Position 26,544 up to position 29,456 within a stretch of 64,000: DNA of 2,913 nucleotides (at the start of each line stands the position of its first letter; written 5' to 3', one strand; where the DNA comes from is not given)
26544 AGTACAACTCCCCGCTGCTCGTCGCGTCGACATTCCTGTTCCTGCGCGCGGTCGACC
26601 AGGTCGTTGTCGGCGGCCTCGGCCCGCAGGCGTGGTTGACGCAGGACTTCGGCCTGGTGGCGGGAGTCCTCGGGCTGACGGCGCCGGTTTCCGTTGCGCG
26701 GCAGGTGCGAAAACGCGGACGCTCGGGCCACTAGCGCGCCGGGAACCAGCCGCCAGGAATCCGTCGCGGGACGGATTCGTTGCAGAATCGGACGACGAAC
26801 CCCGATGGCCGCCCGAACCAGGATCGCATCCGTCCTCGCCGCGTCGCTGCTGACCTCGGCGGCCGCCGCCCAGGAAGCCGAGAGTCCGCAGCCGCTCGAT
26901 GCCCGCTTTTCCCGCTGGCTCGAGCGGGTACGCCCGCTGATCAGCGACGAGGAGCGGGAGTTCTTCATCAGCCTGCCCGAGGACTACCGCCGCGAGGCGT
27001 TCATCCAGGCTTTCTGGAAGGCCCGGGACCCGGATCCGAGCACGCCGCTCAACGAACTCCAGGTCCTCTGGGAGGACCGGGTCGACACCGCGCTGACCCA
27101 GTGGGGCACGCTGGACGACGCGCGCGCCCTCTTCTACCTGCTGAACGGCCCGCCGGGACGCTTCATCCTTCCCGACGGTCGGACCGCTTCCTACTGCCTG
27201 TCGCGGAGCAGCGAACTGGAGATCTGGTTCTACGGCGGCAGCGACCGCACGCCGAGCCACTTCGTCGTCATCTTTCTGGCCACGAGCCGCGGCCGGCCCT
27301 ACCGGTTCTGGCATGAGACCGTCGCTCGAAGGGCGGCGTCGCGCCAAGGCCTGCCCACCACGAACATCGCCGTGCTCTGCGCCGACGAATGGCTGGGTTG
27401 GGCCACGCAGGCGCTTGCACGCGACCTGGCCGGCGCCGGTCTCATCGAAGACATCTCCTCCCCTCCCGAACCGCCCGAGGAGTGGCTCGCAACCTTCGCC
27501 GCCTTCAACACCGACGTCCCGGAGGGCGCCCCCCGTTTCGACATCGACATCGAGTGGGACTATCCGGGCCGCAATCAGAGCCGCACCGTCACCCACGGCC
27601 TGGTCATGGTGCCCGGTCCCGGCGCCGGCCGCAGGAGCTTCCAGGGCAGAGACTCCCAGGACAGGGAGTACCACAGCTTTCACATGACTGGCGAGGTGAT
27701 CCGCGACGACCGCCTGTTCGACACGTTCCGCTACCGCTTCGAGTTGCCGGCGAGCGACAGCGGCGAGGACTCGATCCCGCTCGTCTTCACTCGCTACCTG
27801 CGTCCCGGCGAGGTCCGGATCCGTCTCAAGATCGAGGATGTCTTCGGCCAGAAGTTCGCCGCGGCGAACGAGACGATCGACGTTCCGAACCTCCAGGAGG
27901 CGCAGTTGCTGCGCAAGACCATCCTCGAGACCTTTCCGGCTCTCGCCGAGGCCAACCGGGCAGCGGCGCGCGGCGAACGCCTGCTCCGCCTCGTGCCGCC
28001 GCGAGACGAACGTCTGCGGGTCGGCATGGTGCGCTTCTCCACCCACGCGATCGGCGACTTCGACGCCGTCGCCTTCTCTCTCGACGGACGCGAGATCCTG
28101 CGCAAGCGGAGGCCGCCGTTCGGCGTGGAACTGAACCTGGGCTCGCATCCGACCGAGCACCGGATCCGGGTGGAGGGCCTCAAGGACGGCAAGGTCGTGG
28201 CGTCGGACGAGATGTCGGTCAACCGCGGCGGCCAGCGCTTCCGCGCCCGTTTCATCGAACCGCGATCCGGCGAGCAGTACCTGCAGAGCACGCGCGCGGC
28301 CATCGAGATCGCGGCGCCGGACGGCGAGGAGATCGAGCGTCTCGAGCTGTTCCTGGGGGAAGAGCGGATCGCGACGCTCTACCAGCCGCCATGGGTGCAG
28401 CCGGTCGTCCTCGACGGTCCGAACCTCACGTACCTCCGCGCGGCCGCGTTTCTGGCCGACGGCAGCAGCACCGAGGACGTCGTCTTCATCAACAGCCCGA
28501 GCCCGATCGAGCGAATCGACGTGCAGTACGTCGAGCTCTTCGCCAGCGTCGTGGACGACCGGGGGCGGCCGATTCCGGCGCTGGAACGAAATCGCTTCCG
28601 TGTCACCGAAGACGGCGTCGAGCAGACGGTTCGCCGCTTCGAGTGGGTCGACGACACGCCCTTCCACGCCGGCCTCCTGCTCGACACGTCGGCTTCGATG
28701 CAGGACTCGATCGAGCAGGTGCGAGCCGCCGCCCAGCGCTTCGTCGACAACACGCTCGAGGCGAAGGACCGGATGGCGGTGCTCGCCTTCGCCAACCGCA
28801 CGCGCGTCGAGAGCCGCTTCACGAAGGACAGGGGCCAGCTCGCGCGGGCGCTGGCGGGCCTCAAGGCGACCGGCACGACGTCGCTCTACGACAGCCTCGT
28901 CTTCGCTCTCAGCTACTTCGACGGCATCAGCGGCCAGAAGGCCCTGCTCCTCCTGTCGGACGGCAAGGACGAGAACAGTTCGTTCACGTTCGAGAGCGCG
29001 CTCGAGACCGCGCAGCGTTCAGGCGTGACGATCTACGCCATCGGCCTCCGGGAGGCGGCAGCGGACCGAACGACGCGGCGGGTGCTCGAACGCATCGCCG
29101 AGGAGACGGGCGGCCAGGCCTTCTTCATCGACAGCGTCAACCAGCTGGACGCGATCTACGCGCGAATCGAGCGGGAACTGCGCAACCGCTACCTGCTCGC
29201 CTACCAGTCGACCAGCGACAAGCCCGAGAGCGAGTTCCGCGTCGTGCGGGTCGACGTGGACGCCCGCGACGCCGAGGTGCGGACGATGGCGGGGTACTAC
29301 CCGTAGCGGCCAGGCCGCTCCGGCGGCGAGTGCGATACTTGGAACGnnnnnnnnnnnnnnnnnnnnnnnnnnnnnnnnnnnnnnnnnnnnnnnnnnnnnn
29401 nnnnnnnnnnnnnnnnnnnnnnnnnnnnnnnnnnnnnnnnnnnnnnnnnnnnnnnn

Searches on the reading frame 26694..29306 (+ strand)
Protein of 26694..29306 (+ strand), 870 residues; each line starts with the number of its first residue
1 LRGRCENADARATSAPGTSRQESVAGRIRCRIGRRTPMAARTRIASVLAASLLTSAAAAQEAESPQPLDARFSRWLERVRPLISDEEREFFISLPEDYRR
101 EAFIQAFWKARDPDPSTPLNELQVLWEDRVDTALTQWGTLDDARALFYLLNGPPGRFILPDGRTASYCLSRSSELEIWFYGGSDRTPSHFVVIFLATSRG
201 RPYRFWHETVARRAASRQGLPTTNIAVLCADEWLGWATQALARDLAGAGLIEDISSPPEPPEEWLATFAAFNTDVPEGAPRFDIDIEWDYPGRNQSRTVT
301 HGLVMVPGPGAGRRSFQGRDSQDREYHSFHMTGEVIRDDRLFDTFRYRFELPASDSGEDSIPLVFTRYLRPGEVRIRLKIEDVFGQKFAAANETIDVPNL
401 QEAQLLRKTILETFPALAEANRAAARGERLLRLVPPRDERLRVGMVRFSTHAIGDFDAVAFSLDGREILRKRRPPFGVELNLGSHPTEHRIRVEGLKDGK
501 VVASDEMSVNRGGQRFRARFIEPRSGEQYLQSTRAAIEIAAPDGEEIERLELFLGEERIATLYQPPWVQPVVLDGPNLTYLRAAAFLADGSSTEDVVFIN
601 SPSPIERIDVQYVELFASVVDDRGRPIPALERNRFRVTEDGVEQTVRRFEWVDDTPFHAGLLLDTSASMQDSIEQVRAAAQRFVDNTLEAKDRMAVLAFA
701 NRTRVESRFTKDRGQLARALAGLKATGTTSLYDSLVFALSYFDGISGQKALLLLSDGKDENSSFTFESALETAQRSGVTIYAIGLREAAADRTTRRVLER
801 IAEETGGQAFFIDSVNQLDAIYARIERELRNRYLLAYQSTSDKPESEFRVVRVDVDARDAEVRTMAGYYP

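Call 3: search_protein_families(library=pfam, proteins=[window:26694-29306:+], max_evalue=0.01)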
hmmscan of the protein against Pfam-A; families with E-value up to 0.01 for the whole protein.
window:26694-29306:+ (870 aa): 4 families
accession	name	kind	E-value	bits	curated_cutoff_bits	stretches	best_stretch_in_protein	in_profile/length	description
PF00092.34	VWA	-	5.3e-20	72.8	23.8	1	661-822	4-172/174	von Willebrand factor type A domain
PF13519.12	VWA_2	-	1.2e-14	55.3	27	1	661-757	3-106/107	von Willebrand factor type A domain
PF25106.1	VWA_4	-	0.00048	20.2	27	1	661-812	4-167/169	von Willebrand factor A domain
PF05762.20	VWA_CoxE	-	0.00063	19.7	26.4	1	661-783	61-185/222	VWA domain containing CoxE-like protein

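Call 7: search_protein_families(library=ncbifam, proteins=[window:26694-29306:+], max_evalue=0.01)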
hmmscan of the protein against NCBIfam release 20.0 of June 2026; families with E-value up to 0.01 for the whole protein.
window:26694-29306:+ (870 aa): 5 families
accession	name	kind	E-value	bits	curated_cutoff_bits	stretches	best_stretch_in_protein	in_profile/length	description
TIGR03436.1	acidobact_VWFA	subfamily_domain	3.6e-55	187.7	81.25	1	607-869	4-322/324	VWA domain-containing protein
TIGR04514.1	GWxTD_dom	domain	1.1e-08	35.5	28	1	76-180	3-104/105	GWxTD domain-containing protein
TIGR00868.1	hCaCC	subfamily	6.9e-08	30.7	900.85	1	661-823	309-474/863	calcium-activated chloride channel protein 1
NF047508.1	VWA_BatA_Lepto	exception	8e-08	31.7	380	1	689-827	127-271/315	VWA domain-containing protein BatA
TIGR03788.1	marine_srt_targ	equivalog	2.3e-05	23.1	551.65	1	662-788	277-408/629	marine proteobacterial sortase target protein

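Call 13: find_related_loci(query=window:26694-29306:+, collection=genome_contigs, flank=10000)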
Query window:26694-29306:+ (870 aa) in genome_contigs; peptide patterns used: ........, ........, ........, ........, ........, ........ (x = any residue, [..] = any of these).
94 stretches matched a pattern; 53 encode a relative of the query (tblastn E <= 1e-3); 49 distinct loci.
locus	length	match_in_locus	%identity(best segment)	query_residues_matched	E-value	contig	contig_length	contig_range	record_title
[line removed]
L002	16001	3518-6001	90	38-870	0e+0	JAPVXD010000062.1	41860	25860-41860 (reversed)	MAG: Candidatus Multivorans azotirespirans isolate m_rhze4 Seq62, whole genome shotgun sequence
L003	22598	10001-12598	85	22-870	0e+0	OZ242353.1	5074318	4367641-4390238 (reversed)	MAG: Candidatus Multivorans sp. isolate c55290c9-873c-4a20-8066-ae299be9a5bf genome assembly, chromosome: 1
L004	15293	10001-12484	90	38-870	0e+0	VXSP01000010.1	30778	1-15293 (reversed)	MAG: Holophagales bacterium isolate SB0665_bin_19 NODE_791_length_30778_cov_30.752368, whole genome shotgun sequence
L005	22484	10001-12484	89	38-870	0e+0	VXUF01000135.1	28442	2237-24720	MAG: Holophagales bacterium isolate SB0666_bin_22 NODE_667_length_28442_cov_6.630570, whole genome shotgun sequence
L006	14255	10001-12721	82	2-870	0e+0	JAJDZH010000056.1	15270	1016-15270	MAG: Thermoanaerobaculia bacterium isolate jk18x40bins.27 k141_366164, whole genome shotgun sequence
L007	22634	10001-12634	84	8-870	0e+0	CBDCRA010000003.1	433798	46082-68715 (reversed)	MAG: Candidatus Multivorans sp. isolate d7452e89-af48-44c7-9597-5a6bccd24eaa genome assembly, contig: contig_3, whole ge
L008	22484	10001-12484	89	38-870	0e+0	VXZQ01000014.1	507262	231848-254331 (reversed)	MAG: Holophagales bacterium isolate SB0670_bin_39 NODE_4_length_507262_cov_56.327760, whole genome shotgun sequence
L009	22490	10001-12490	88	36-870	0e+0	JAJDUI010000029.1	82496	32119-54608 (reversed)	MAG: Thermoanaerobaculia bacterium isolate jk18x1bzbins.73 k141_964454, whole genome shotgun sequence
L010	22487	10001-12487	90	37-870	0e+0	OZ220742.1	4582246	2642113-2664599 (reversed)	MAG: Thermoanaerobaculia bacterium isolate 0db66e92-d31a-4200-8262-fff8455c21c0 genome assembly, chromosome: 1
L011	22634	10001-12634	84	8-870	0e+0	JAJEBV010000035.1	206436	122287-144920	MAG: Thermoanaerobaculia bacterium isolate jk18x9bins.56 k141_104375, whole genome shotgun sequence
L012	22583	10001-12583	85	4-870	0e+0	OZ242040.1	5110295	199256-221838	MAG: Candidatus Multivorans sp. isolate cd603fe2-36ea-45dd-b21b-4d1cbeb73145 genome assembly, chromosome: 1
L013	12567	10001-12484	88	38-870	0e+0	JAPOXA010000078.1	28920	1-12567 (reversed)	MAG: Acidobacteria bacterium isolate COS3_bin_14 NODE_557_length_28920_cov_51.3603, whole genome shotgun sequence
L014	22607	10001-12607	83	5-870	0e+0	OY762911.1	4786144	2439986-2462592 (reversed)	MAG: Thermoanaerobaculia bacterium isolate 14c23368-4dca-4d55-9b94-f295180eceef genome assembly, chromosome: 1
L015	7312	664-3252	84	16-870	0e+0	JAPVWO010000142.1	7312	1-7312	MAG: Candidatus Multivorans thiocomprendens isolate r_rhhh15 Seq142, whole genome shotgun sequence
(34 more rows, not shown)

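Call 54: search_protein_families(library=pfam, proteins=[L001:12593-14017:-, L001:14043-14969:-], max_evalue=1)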
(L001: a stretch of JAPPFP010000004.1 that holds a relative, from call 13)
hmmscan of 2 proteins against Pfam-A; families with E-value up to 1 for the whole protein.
L001:12593-14017:- (474 aa): 5 families
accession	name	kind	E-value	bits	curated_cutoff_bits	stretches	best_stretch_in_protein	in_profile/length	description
PF00282.25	Pyridoxal_deC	-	3.5e-67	227.2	27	1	49-402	6-374/375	Pyridoxal-dependent decarboxylase conserved domain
PF00155.27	Aminotran_1_2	-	2.3e-06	27.5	19.7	1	143-270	68-194/361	Aminotransferase class I and II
PF01212.27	Beta_elim_lyase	-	0.0052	16.6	27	1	171-298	73-204/288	Beta-eliminating lyase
PF00266.25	Aminotran_5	-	0.0059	16.1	21.5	1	132-263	53-177/371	Aminotransferase class-V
PF07637.16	PSD5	-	0.16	12.8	34.2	0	355-388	6-38/62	Protein of unknown function (DUF1595)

L001:14043-14969:- (308 aa): 1 family
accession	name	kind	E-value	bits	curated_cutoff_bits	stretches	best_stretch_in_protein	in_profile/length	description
PF00296.26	Bac_luciferase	-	6.1e-48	164.2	27.9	1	17-244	18-238/314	Luciferase-like monooxygenase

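Call 79: search_protein_families(library=pfam, proteins=[L003:15024-15395:-, L003:15392-15838:-, L003:15976-17115:+, L003:17167-18909:-, L011:16496-17662:-, L011:17851-20250:-, L007:18003-19427:-, L012:15260-16441:-, L011:15300-15725:-, L011:16026-16370:-], max_evalue=0.001)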
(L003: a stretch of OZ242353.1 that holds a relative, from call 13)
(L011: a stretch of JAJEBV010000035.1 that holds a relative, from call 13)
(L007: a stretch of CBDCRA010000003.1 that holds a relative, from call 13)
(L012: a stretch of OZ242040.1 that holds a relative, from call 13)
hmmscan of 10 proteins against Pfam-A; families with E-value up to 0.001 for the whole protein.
L003:15024-15395:- (123 aa): 1 family
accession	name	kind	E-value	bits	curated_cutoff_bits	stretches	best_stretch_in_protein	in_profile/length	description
PF01850.27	PIN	-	3.7e-18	66.7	23.6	1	3-114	2-116/120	PIN domain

L003:15392-15838:- (148 aa): 1 family
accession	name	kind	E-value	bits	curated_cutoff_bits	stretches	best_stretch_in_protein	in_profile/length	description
PF04014.23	MazE_antitoxin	-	5.6e-06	26.6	24.7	1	83-127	1-46/48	Antidote-toxin recognition MazE, bacterial antitoxin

L003:15976-17115:+ (379 aa): 3 families
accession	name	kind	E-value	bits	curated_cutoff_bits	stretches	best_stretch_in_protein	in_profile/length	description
PF01902.24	Diphthami_syn_2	-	2.1e-25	90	23.2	1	21-236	3-216/219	Diphthamide synthase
PF12833.13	HTH_18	-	5e-23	81.6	33.6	1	290-368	2-80/80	Helix-turn-helix domain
PF00165.29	HTH_AraC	-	7.7e-11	42.3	26.6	1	331-367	7-42/42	Bacterial regulatory helix-turn-helix proteins, AraC family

L003:17167-18909:- (580 aa): 0 families

L011:16496-17662:- (388 aa): 4 families
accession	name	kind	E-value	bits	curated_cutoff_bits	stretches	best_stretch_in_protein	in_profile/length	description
PF13635.12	DUF4143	-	1e-40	139.5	28.1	1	184-338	1-159/160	Domain of unknown function (DUF4143)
PF13173.12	AAA_14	-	6.4e-23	81.6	27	1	29-145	3-128/129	AAA domain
PF08279.18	HTH_11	-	0.00033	20.9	25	1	201-240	4-42/55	HTH domain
PF09339.16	HTH_IclR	-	0.0008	19.6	22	0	201-245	7-50/52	IclR helix-turn-helix domain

L011:17851-20250:- (799 aa): 9 families
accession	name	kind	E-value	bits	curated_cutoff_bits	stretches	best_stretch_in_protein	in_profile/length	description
PF06468.19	Spond_N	-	4.8e-43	148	24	1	30-198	2-174/194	Spondin_N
PF00028.23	Cadherin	-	1.3e-14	54.8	28.8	1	234-317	4-90/93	Cadherin domain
PF00041.27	fn3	-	5e-13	49.5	25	1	327-410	3-79/84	Fibronectin type III domain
PF18911.6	PKD_4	-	4.2e-12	46.4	27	1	603-658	24-79/85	PKD domain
PF00801.26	PKD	-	1.1e-08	35.4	23.5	1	599-660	13-78/80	PKD domain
PF25059.1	FN3_DSCAM-DSCAML_C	-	1.7e-07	31.9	39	1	349-409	15-74/89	DSCAM/DSCAML C-terminal Fn3-like domain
PF05345.18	He_PIG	-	9.2e-07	29.7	24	1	431-515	7-96/96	Putative Ig domain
PF17963.7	Big_9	-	0.0002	22.6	23.6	1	220-315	1-88/89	Bacterial Ig domain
PF16656.11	Pur_ac_phosph_N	-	0.00055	20.9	30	1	331-409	7-89/93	Purple acid Phosphatase, N-terminal domain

L007:18003-19427:- (474 aa): 2 families
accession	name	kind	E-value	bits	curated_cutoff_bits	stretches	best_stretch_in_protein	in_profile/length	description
PF13701.12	DDE_Tnp_1_4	-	2.3e-149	497.8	34.7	1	16-467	5-433/435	Transposase DDE domain group 1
PF01609.27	DDE_Tnp_1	-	4.2e-15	56.5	23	1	171-403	3-200/200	Transposase DDE domain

L012:15260-16441:- (393 aa): 4 families
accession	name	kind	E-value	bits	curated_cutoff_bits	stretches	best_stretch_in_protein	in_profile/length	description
PF13635.12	DUF4143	-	2.8e-43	147.9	28.1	1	184-337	1-158/160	Domain of unknown function (DUF4143)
PF13173.12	AAA_14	-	1.8e-23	83.4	27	1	29-145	3-128/129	AAA domain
PF08279.18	HTH_11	-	0.00032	21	25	1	201-240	4-42/55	HTH domain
PF09339.16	HTH_IclR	-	0.00084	19.5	22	0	201-245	7-50/52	IclR helix-turn-helix domain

L011:15300-15725:- (141 aa): 2 families
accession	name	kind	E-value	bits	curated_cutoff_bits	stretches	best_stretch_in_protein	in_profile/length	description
PF00929.31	RNase_T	-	3.3e-12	47.7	24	1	24-129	54-163/164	Exonuclease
PF16473.11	Rv2179c-like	-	0.00061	20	27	1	37-132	77-175/177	3'-5' exoribonuclease Rv2179c-like domain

L011:16026-16370:- (114 aa): 0 families
